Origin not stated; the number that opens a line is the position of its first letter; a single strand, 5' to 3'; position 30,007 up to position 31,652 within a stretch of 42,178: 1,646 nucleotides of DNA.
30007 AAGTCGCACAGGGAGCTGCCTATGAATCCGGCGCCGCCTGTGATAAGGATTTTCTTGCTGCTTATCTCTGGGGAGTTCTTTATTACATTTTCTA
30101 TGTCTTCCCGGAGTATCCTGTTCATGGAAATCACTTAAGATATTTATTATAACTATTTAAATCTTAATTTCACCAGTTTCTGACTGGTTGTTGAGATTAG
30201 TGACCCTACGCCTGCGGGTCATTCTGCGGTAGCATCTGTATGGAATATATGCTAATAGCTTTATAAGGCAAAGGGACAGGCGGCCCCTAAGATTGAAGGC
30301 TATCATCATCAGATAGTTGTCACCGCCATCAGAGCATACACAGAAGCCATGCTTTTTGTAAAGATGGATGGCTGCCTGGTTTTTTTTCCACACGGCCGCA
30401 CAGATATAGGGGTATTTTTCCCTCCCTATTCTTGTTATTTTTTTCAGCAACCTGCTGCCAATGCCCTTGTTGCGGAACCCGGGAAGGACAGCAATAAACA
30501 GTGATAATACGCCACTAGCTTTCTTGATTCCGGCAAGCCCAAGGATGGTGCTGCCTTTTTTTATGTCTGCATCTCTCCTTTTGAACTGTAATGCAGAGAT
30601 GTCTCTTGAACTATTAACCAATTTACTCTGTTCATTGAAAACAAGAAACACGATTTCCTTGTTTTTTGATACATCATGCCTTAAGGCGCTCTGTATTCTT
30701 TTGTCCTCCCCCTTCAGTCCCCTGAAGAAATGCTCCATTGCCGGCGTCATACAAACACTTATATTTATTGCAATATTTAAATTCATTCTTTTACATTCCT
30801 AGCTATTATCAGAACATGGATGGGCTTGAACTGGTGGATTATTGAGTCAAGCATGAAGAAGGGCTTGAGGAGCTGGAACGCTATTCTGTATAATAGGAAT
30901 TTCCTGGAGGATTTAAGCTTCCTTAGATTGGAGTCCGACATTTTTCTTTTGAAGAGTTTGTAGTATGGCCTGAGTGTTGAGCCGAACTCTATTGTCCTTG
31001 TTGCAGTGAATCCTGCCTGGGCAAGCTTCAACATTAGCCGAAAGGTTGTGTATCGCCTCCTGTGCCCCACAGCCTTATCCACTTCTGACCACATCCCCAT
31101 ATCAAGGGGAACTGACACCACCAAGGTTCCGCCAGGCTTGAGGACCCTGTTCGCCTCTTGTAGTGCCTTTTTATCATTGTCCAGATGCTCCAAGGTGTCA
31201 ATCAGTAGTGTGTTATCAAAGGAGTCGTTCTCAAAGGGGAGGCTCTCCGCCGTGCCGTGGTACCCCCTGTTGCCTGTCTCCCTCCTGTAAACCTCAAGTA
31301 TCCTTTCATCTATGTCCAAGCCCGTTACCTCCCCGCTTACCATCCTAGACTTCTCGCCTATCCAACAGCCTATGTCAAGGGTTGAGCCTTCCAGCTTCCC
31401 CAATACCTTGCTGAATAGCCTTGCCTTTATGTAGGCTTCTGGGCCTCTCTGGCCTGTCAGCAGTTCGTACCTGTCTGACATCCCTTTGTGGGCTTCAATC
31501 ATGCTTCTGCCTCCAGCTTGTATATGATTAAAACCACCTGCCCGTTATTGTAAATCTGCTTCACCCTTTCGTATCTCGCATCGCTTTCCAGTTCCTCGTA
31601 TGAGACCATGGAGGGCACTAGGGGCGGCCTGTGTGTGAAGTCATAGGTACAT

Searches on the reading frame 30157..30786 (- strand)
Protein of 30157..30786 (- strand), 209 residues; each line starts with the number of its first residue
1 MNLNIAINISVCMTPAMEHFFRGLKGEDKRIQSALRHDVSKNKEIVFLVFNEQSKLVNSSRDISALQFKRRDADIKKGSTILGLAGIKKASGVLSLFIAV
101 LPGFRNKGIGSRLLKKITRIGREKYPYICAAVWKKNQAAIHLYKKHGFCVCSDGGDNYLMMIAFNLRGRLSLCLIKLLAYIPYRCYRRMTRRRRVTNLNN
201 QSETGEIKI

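Call 12: search_protein_families(library=pfam, proteins=[window:30157-30786:-], max_evalue=0.01)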
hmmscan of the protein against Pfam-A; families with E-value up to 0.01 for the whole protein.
window:30157-30786:- (209 aa): 6 families
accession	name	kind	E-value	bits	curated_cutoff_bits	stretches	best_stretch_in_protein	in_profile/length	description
PF00583.31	Acetyltransf_1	-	3.9e-12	46.9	20.7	1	75-148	38-116/116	Acetyltransferase (GNAT) family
PF13508.13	Acetyltransf_7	-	2.9e-11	44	27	1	80-148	13-82/84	Acetyltransferase (GNAT) domain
PF08445.16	FR47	-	4.7e-08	33.3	22.1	1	89-149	19-78/86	FR47-like protein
PF13673.13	Acetyltransf_10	-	1.6e-05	25.3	23.6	1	77-152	38-111/128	Acetyltransferase (GNAT) domain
PF13302.13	Acetyltransf_3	-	0.00013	23.1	25.4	1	77-148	61-137/138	Acetyltransferase (GNAT) domain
PF13420.13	Acetyltransf_4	-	0.0084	16.6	24.3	0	93-150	78-136/155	Acetyltransferase (GNAT) domain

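Call 16: find_encoding_contigs(protein=window:30157-30786:-, flank=5000, max_places=10)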
Protein window:30157-30786:- (209 aa): no gene with exactly this product is on record in the collection.

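Call 36: find_homologous_proteins(query=window:30157-30786:-, max_evalue=0.001)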
Query window:30157-30786:- (209 aa): 1 proteins with E <= 0.001 among 125 candidates.
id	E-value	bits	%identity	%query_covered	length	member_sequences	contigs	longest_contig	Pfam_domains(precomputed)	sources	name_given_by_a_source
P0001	3.9e-134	462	100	100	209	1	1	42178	PF13673.14,PF13508.14,PF08445.17,PF00583.32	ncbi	-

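Call 37: list_cluster_members(proteins=[P0001])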
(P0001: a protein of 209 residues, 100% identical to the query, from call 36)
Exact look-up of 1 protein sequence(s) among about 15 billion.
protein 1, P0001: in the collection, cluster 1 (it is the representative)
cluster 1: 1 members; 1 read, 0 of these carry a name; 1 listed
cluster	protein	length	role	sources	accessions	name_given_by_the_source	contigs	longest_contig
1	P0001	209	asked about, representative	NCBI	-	-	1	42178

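Call 38: find_encoding_contigs(protein=P0001, flank=2000, max_places=3)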
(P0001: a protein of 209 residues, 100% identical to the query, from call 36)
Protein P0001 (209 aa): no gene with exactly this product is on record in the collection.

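Call 39: search_solved_structures(query=window:30160-30786:-, max_evalue=0.01, show_alignments=4)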
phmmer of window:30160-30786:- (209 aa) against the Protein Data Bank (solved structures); distinct sequences matched with E-value up to 0.01: 13.
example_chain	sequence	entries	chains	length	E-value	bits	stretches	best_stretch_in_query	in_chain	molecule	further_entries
2i79_A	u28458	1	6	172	4.5e-05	26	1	88-150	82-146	Acetyltransferase, GNAT family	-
1tiq_A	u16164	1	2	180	0.00019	24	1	99-150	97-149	Protease synthase and sporulation negative regulatory protein PAI 1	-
2ge3_A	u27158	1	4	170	0.00069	22.2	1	96-149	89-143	probable acetyltransferase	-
7ypu_A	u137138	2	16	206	0.00082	21.9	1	78-152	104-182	Acetyltransferase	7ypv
6yzz_A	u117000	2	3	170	0.0014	21.2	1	88-160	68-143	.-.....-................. 50 | Acyl-CoA N-acyltransferases (NAT) superfamily protein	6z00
2bei_A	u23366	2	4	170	0.0019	20.8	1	98-148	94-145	Diamine acetyltransferase 2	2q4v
2ae6_A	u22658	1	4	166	0.0041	19.6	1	96-149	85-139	acetyltransferase, GNAT family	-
6ao7_A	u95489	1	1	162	0.0057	19.2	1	98-151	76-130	Acetyltransferase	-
4pv6_C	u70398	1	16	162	0.0064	19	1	84-152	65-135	N-terminal acetyltransferase complex subunit [ARD1]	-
5c82_A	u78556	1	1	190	0.0078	18.7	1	98-152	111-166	Nourseothricin acetyltransferase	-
3k9u_A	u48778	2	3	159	0.0079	18.7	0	78-160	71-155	PaiA Acetyltransferase | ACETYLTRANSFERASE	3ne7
3f0a_A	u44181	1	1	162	0.0083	18.6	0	78-160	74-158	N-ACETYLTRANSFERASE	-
5oon_A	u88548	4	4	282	0.0099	18.4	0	98-189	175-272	Undecaprenyl-diphosphatase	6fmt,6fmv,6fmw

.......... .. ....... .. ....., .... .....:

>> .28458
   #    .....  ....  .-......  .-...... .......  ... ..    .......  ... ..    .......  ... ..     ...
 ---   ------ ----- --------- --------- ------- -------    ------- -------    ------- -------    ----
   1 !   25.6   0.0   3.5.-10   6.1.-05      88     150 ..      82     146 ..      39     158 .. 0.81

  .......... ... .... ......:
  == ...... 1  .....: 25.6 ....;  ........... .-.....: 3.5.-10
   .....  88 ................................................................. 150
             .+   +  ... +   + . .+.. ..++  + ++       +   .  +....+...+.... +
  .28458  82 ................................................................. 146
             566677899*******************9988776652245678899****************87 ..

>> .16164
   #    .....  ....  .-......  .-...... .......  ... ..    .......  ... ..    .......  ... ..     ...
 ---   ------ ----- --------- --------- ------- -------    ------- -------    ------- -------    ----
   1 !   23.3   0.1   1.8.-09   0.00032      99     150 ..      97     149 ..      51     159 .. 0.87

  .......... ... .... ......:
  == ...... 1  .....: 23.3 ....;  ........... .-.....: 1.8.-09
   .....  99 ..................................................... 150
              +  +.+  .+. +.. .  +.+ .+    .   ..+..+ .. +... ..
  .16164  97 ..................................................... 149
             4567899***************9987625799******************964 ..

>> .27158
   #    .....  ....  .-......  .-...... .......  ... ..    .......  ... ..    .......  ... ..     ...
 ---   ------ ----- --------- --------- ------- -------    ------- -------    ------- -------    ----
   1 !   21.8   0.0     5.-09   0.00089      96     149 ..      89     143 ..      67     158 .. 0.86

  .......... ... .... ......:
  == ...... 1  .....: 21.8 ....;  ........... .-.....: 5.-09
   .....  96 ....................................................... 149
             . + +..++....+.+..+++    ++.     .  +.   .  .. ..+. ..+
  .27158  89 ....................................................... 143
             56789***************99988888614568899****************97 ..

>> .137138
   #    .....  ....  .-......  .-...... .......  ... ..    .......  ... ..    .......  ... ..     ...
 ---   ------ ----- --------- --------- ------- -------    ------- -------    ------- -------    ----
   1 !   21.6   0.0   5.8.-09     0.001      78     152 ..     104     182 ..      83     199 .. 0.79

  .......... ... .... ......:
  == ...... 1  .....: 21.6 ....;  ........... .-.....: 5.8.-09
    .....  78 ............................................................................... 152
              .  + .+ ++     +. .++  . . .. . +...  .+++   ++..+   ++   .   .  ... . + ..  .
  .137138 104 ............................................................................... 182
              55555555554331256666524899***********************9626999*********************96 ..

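Call 43: search_protein_representatives(protein=window:30160-30786:-)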
Query: 209 residues. Proteins with E-value up to 0.001 (for the whole library): 273; up to 1e-10: 6; up to 1e-30: 1. The best 150 are listed.
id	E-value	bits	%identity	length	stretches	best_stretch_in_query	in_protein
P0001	1.2e-134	462.0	100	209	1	1-209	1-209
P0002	8.7e-20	87.2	40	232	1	77-188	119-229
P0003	6.2e-15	71.3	34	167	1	80-192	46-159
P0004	1.3e-14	70.2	36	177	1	76-187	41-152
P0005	2.5e-12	62.8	38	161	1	78-175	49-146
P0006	6.7e-11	58.2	35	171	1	79-194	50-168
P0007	2.2e-10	56.5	32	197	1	42-178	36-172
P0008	9.9e-10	54.3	35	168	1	78-186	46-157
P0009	3.0e-09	52.8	40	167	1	71-154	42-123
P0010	3.8e-09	52.5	29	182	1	76-178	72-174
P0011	4.2e-09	52.3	34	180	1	72-183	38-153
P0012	6.8e-09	51.6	40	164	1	76-181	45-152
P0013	9.7e-09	51.1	37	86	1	101-168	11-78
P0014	1.0e-08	51.0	36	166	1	74-191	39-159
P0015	1.2e-08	50.7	32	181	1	40-178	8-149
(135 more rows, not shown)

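Call 103: predict_structure(alignment_id=A3)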
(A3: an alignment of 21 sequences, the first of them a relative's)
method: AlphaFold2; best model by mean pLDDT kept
length: 209 residues; sequences in the alignment: 21
mean_pLDDT: 75.8   pTM: 0.68
mean pLDDT of the five models: 75.8, 75.2, 75.1, 72.7, 71.4
residues with pLDDT >= 90: 78; 70-90: 57; 50-70: 40; < 50: 34
segments of 3 or more residues with pLDDT < 50: 1-11, 56-77
pLDDT, mean of each block of 10 residues (from residue 1): 33 71 70 61 61 50 34 44 87 89 89 93 95 95 97 93 97 91 89 85 66
secondary structure, 60 per line:
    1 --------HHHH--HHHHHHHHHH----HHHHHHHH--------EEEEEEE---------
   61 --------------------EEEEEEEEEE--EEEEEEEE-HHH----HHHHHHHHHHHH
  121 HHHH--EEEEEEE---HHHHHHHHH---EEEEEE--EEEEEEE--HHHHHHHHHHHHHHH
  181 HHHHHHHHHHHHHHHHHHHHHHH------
elements in order: H9-12 H15-24 H29-36 E45-51 E81-90 E93-100 H109-124 E127-133 H137-145 E149-154 E157-163 H166-203

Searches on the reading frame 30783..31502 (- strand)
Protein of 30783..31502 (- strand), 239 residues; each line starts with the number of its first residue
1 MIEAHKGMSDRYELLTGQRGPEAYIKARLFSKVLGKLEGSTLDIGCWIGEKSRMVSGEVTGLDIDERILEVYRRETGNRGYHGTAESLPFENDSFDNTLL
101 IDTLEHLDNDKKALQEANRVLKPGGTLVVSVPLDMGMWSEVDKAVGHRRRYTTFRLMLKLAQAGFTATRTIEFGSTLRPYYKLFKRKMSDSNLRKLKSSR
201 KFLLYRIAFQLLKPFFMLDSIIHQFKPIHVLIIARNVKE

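Call 12: search_protein_families(library=pfam, proteins=[window:30783-31502:-], max_evalue=0.01)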
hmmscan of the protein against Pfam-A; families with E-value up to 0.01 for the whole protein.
window:30783-31502:- (239 aa): 7 families
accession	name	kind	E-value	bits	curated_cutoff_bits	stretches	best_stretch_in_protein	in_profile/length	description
PF08241.18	Methyltransf_11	-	7.2e-20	71.9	21.2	1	42-129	1-95/95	Methyltransferase domain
PF13649.12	Methyltransf_25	-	2.3e-13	51.1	27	1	42-125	2-97/97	Methyltransferase domain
PF13847.12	Methyltransf_31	-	4.9e-11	42.9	27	1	41-132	7-112/145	Methyltransferase domain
PF08242.18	Methyltransf_12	-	6.2e-10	40.1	30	1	42-127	1-98/98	Methyltransferase domain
PF01209.24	Ubie_methyltran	-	6.6e-10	39.2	20.1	1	39-129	56-151/233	ubiE/COQ5 methyltransferase family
PF13489.12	Methyltransf_23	-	1.2e-09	38.5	27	1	29-165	16-159/164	Methyltransferase domain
PF20922.3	Anamorsin_N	-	0.0058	16.8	27.1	1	108-169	66-120/163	Anamorsin, N-terminal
